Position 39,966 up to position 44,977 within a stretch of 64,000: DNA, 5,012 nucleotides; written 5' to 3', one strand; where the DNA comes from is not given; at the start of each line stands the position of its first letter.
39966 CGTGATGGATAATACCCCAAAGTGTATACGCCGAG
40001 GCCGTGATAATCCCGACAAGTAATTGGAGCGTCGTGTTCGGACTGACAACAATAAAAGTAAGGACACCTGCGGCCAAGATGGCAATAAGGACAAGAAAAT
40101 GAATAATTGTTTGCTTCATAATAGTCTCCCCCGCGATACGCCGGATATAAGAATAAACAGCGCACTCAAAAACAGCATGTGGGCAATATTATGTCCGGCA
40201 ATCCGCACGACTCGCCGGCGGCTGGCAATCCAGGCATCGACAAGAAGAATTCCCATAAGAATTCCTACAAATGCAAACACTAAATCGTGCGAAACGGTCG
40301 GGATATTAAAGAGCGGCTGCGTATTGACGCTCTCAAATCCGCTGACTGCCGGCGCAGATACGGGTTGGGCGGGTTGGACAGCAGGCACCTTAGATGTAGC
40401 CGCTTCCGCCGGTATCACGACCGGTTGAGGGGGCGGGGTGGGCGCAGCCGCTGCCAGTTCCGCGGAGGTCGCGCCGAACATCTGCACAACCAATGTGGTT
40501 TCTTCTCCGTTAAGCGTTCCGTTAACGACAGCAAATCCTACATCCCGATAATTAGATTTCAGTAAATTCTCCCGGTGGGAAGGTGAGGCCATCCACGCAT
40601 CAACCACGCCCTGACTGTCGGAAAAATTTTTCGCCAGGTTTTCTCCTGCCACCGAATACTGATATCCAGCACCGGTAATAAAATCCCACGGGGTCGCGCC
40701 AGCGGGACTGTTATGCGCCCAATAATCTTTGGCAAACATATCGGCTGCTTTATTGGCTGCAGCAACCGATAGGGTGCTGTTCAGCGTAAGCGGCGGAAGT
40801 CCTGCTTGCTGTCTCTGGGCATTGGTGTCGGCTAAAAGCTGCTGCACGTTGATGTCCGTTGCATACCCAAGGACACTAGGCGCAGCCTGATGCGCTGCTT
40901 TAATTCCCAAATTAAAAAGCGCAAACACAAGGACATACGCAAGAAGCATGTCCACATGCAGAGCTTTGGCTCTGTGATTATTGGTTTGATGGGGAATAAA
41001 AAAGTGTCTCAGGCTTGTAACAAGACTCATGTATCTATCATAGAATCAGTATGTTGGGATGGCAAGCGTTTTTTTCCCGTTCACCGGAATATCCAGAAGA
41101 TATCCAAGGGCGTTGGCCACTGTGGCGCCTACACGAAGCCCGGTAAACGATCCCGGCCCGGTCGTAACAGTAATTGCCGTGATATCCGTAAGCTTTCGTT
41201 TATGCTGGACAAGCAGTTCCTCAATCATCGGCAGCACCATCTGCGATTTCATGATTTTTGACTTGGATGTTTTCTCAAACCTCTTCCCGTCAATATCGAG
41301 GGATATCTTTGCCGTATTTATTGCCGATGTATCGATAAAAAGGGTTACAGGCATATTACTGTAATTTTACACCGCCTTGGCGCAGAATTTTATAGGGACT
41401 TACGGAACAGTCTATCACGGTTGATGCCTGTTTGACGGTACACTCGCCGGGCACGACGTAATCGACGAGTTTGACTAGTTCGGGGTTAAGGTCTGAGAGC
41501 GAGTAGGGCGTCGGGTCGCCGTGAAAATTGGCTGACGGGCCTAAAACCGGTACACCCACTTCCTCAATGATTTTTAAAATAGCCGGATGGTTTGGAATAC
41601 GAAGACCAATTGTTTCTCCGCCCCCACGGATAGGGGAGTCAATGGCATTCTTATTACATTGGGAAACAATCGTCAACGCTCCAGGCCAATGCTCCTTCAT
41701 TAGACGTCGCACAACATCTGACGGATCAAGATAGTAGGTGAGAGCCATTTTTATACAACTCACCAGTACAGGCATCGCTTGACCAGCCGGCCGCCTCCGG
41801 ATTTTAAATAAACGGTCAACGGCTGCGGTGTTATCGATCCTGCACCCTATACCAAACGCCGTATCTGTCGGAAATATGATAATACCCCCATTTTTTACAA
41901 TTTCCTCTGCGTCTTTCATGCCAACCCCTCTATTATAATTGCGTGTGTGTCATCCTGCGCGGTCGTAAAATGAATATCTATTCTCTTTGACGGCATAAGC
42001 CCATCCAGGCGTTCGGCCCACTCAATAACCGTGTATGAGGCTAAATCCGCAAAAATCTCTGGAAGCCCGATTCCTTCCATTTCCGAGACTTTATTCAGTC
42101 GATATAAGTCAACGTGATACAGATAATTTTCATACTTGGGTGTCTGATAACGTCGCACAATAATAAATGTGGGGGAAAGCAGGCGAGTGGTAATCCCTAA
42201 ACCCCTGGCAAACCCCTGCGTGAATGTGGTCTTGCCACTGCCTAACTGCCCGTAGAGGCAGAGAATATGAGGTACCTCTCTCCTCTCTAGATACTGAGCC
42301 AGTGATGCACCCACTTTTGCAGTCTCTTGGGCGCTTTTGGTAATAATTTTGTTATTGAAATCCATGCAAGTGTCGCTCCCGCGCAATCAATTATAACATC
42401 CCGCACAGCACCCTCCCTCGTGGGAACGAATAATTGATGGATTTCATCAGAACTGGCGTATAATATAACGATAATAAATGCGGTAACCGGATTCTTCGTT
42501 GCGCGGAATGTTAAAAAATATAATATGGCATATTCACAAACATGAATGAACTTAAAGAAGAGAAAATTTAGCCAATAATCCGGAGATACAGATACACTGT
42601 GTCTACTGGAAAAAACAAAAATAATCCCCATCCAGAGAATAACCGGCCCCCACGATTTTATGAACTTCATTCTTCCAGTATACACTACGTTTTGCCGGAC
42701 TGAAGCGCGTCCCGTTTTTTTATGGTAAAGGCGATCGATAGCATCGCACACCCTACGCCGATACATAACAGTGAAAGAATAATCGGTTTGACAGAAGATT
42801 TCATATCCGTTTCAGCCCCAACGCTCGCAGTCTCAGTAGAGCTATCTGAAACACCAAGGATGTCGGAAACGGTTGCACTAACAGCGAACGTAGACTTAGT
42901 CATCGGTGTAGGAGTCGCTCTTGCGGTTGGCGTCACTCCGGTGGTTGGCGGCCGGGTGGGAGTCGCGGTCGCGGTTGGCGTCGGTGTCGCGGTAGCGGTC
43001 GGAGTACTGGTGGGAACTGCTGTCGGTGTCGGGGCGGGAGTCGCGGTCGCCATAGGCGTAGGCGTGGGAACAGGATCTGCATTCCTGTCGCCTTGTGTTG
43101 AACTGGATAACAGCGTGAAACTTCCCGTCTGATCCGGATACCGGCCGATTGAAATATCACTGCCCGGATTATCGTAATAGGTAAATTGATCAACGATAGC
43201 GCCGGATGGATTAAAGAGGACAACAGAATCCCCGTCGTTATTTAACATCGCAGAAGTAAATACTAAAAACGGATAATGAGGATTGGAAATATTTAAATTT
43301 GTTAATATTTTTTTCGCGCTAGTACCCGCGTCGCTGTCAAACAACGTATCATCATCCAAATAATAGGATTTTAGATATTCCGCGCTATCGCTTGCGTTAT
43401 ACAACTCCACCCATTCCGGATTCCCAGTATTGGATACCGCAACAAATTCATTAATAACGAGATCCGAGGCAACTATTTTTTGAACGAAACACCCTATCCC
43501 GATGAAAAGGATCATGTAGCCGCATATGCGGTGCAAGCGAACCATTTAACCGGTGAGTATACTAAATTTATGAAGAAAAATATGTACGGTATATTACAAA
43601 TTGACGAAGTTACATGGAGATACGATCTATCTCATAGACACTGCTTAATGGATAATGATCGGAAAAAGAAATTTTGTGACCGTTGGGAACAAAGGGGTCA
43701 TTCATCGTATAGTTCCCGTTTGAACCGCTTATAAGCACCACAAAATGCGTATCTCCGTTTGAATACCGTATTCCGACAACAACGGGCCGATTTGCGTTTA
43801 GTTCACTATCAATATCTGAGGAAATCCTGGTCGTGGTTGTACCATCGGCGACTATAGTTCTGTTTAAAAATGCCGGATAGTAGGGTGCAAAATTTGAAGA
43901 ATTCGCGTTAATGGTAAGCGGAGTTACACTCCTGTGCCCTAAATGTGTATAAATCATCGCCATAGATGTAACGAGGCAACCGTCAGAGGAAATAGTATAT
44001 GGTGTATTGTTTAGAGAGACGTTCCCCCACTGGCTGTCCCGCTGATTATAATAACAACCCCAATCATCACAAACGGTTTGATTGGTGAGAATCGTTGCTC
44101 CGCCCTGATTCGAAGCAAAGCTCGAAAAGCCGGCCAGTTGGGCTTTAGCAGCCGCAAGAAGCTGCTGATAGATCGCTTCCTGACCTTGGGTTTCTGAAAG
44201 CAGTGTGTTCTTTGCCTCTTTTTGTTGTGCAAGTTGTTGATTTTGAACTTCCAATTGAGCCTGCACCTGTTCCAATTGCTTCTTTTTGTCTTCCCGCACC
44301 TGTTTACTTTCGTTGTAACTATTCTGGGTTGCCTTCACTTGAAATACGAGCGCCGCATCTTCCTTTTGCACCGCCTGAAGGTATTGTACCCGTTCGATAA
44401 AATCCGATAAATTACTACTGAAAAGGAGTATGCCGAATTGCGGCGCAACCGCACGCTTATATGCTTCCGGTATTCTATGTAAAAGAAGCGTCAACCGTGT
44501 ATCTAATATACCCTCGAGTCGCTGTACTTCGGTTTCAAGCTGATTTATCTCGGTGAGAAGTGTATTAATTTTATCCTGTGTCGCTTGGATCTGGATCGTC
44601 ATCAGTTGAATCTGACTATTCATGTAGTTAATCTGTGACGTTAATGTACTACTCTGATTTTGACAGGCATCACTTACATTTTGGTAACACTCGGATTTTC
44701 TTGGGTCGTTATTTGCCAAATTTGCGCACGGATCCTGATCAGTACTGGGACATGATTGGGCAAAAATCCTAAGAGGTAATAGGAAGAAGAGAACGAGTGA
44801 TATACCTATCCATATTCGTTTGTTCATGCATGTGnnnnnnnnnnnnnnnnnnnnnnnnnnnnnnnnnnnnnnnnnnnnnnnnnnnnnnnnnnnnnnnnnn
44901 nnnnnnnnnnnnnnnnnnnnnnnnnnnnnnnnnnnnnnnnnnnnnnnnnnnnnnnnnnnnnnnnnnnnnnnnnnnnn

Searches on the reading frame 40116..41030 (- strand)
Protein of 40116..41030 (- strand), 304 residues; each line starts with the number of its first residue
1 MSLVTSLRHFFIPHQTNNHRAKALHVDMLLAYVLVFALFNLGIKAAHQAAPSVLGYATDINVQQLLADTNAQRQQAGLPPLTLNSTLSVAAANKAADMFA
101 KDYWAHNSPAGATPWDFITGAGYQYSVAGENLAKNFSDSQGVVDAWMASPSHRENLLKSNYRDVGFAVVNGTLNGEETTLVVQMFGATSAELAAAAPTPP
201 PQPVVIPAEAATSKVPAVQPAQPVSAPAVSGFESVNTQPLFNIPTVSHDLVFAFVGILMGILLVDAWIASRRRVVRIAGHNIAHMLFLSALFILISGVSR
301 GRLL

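Call 6: search_protein_families(library=pfam, proteins=[window:40116-41030:-], max_evalue=0.01)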
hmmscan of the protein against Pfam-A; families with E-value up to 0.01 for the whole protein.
window:40116-41030:- (304 aa): 1 family
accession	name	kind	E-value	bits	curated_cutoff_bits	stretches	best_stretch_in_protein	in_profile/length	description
PF00188.32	CAP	-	1.6e-20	74.5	21.1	1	68-184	3-116/117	Cysteine-rich secretory protein family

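Call 53: search_protein_families(library=ncbifam, proteins=[window:40116-41030:-], max_evalue=0.001)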
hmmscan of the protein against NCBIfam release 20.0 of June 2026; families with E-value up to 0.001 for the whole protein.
window:40116-41030:- (304 aa): 2 families
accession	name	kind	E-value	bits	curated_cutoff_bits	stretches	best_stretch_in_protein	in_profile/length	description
TIGR02909.1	spore_YkwD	subfamily_domain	1.7e-30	105.5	171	1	63-185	6-125/127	uncharacterized protein, YkwD family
NF052539.1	DivAsocLipDalA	equivalog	6.4e-20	71.7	200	1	63-169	49-155/169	divisome-associated lipoprotein DalA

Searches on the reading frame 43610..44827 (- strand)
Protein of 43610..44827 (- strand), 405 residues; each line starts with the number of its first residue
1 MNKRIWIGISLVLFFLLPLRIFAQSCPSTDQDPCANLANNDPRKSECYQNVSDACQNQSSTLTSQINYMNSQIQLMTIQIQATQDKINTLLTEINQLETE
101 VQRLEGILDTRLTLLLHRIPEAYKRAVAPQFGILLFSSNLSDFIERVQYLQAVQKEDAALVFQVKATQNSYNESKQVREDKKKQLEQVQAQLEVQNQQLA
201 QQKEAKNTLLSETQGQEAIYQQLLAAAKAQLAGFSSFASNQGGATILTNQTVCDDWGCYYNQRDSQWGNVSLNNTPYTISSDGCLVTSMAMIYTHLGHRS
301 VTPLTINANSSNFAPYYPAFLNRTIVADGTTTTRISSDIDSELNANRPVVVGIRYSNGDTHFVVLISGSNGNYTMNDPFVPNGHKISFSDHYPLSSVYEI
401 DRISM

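Call 11: search_protein_families(library=pfam, proteins=[window:43610-44827:-], max_evalue=0.001)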
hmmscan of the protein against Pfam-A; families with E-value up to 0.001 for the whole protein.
window:43610-44827:- (405 aa): 3 families
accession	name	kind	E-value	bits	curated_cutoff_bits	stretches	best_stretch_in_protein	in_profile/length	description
PF13529.12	Peptidase_C39_2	-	1.9e-06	29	24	1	259-378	5-142/143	Peptidase_C39 like family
PF11932.13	DUF3450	-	0.00054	19.8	32.6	1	23-128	11-114/241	Protein of unknown function (DUF3450)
PF24555.1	CC4_CEP85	-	0.00057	20.7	27.3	0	165-228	5-68/85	Centrosomal protein of 85 kDa-like, CC4 coiled-coil domain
